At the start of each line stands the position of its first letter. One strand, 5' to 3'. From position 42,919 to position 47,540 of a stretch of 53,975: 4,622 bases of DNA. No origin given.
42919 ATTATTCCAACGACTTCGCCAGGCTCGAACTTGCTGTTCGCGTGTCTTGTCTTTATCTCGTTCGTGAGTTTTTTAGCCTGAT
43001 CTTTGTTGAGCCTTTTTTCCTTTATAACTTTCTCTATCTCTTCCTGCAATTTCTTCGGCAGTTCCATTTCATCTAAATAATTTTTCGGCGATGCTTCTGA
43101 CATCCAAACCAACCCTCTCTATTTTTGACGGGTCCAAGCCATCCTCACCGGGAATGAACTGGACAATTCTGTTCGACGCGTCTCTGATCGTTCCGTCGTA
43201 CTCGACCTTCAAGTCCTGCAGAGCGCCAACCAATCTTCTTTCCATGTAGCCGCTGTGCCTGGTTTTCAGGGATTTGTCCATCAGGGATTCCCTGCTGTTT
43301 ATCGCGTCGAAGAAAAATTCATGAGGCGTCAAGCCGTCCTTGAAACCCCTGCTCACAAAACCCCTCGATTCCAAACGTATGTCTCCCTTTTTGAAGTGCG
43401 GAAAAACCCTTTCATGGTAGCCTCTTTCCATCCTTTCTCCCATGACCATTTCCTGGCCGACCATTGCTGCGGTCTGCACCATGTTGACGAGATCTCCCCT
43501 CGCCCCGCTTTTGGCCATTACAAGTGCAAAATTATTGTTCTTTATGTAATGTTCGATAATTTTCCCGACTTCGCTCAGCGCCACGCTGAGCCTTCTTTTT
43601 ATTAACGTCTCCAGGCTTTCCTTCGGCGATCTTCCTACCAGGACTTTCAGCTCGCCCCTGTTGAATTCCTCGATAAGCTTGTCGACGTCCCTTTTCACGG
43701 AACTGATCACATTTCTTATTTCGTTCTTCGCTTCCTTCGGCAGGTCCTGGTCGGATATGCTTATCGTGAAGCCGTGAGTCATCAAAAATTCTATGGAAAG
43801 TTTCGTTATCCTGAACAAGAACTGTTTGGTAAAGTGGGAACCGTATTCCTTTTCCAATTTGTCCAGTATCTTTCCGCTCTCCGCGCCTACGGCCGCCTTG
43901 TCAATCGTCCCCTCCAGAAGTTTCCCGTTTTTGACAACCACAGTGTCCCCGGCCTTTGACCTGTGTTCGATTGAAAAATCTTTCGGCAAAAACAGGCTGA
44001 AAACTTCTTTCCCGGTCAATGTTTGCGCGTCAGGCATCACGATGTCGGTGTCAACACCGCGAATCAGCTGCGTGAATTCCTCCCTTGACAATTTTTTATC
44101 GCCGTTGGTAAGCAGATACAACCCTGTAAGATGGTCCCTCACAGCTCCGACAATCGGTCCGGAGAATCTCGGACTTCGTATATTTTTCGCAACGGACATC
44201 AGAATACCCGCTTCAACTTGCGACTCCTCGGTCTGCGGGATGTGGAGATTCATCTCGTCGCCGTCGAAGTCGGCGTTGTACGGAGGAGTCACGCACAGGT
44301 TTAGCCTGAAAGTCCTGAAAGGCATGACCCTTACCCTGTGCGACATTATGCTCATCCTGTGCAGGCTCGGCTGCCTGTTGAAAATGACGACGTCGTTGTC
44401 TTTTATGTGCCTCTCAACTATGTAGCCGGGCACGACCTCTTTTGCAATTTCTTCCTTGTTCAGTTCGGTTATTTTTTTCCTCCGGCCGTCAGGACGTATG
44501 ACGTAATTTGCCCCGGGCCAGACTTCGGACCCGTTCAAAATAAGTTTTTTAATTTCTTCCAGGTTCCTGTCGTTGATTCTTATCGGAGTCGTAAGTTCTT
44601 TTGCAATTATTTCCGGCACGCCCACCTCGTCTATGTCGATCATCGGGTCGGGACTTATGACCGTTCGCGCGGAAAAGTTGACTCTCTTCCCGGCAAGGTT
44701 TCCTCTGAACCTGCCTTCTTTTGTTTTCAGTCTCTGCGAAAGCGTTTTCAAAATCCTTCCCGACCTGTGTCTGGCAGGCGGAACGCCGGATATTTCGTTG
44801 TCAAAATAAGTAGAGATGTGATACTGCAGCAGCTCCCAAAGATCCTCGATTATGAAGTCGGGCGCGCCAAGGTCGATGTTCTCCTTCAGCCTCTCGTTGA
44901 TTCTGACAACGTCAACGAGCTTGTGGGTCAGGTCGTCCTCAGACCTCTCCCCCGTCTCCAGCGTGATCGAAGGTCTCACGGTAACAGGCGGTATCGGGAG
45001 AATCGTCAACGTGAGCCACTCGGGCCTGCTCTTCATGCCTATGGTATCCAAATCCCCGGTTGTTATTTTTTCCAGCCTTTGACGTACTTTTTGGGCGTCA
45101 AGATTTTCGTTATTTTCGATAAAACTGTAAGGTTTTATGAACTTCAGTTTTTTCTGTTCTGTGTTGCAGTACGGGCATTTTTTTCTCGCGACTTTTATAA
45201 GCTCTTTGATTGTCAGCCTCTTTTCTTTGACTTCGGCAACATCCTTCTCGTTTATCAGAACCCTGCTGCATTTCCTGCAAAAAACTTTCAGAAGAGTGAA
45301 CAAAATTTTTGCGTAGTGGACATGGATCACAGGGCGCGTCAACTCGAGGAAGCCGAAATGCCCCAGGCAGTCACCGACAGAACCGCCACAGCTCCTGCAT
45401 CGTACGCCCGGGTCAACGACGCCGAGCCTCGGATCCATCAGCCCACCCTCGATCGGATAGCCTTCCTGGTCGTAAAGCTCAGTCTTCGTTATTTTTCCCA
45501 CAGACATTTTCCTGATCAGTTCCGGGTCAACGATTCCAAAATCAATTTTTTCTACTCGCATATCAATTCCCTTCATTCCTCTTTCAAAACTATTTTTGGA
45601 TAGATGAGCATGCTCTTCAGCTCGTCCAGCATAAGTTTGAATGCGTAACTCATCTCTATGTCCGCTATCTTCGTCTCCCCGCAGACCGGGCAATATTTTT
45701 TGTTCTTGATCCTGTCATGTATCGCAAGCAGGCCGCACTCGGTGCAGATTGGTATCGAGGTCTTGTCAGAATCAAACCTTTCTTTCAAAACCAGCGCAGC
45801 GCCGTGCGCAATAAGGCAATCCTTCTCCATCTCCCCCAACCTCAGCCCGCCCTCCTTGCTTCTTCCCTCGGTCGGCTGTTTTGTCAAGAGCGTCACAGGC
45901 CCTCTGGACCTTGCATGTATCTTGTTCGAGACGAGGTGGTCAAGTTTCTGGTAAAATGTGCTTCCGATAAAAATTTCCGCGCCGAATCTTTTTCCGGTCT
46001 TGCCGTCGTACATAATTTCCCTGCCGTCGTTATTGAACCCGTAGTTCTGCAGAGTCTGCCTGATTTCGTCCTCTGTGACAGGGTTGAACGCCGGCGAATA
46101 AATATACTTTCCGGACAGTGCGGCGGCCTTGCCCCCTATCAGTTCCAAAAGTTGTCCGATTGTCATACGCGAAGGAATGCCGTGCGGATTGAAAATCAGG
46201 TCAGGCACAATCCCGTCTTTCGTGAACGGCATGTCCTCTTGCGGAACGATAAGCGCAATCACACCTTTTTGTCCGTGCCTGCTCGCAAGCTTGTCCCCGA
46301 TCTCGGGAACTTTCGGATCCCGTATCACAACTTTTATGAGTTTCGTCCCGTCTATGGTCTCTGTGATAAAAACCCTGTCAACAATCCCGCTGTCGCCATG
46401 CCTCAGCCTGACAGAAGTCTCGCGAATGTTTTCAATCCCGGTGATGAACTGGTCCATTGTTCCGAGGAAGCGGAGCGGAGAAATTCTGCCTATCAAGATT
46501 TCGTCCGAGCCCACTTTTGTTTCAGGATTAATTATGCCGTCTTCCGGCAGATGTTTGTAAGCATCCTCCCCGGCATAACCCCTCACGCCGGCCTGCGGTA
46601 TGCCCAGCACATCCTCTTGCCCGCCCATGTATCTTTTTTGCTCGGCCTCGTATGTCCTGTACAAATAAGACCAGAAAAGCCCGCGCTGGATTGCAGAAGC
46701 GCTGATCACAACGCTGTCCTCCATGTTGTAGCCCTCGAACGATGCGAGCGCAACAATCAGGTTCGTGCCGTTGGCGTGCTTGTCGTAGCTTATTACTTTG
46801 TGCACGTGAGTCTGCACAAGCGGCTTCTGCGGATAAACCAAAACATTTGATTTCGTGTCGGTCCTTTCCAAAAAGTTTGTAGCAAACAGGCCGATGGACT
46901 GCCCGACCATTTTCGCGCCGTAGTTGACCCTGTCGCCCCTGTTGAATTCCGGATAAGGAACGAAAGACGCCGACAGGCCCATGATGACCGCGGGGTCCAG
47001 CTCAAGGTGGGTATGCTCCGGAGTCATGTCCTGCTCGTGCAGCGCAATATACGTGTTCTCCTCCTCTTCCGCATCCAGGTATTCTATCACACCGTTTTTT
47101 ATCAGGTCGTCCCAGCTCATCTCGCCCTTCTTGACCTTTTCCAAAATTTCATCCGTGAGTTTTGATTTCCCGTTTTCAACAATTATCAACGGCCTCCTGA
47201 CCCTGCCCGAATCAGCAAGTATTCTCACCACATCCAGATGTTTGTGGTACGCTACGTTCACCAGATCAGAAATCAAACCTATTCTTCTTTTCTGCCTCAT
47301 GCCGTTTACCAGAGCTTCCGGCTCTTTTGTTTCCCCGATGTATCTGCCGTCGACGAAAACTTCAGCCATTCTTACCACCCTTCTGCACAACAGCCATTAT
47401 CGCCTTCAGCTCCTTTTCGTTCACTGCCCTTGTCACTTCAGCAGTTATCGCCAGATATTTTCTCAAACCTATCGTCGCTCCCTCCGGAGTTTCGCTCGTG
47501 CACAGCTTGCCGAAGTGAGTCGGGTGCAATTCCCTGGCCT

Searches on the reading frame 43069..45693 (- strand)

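Call 50: search_protein_families(library=pfam, proteins=[window:43069-45693:-], max_evalue=0.001)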
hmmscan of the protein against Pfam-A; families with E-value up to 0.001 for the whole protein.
window:43069-45693:- (874 aa): 6 families
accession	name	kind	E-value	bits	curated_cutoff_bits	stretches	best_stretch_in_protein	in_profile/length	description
PF04997.17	RNA_pol_Rpb1_1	-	1.8e-84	284.2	39.7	1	46-333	3-312/312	RNA polymerase Rpb1, domain 1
PF00623.25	RNA_pol_Rpb1_2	-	3.7e-70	235.9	25.3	1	335-501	1-166/166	RNA polymerase Rpb1, domain 2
PF04983.23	RNA_pol_Rpb1_3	-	4.3e-33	114.9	28.9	1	504-648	1-161/162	RNA polymerase Rpb1, domain 3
PF05000.22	RNA_pol_Rpb1_4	-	8.7e-23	80.7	24.8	1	674-780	1-107/107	RNA polymerase Rpb1, domain 4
PF04998.22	RNA_pol_Rpb1_5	-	2.7e-20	73.4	28.5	1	787-852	1-66/267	RNA polymerase Rpb1, domain 5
PF16180.10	RelB_leu_zip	-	0.00065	20.1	27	0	702-747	26-71/84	RelB leucine zipper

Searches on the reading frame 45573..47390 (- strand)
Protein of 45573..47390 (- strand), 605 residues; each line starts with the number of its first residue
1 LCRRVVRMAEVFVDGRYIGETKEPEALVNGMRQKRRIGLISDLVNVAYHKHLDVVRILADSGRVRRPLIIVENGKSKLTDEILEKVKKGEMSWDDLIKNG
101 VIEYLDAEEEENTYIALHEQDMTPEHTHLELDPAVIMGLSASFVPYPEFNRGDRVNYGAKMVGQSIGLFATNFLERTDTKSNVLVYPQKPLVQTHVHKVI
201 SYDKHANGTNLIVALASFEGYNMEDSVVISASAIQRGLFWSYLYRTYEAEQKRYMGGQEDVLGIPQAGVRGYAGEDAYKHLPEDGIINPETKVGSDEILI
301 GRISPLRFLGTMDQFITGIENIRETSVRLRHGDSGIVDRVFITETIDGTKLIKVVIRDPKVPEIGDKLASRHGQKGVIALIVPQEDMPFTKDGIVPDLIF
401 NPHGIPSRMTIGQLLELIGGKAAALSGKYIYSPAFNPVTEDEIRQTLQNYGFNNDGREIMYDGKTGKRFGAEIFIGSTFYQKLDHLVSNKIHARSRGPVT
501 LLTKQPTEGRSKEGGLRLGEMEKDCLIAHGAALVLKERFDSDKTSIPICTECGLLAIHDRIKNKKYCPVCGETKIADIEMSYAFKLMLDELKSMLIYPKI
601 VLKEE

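Call 50: search_protein_families(library=pfam, proteins=[window:45573-47390:-], max_evalue=0.001)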
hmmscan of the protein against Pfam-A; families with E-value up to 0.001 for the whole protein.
window:45573-47390:- (605 aa): 4 families
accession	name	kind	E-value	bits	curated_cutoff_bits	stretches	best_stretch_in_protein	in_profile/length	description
PF00562.33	RNA_pol_Rpb2_6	-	4.6e-129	431.2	23.4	1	141-512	2-373/373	RNA polymerase Rpb2, domain 6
PF04560.25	RNA_pol_Rpb2_7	-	2e-24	86.3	32.1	1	514-602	1-86/87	RNA polymerase Rpb2, domain 7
PF04566.18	RNA_pol_Rpb2_4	-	2.9e-18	66.1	28.7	1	11-72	1-62/62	RNA polymerase Rpb2, domain 4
PF04567.22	RNA_pol_Rpb2_5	-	3.4e-10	41.1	21.1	1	93-125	1-33/66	RNA polymerase Rpb2, domain 5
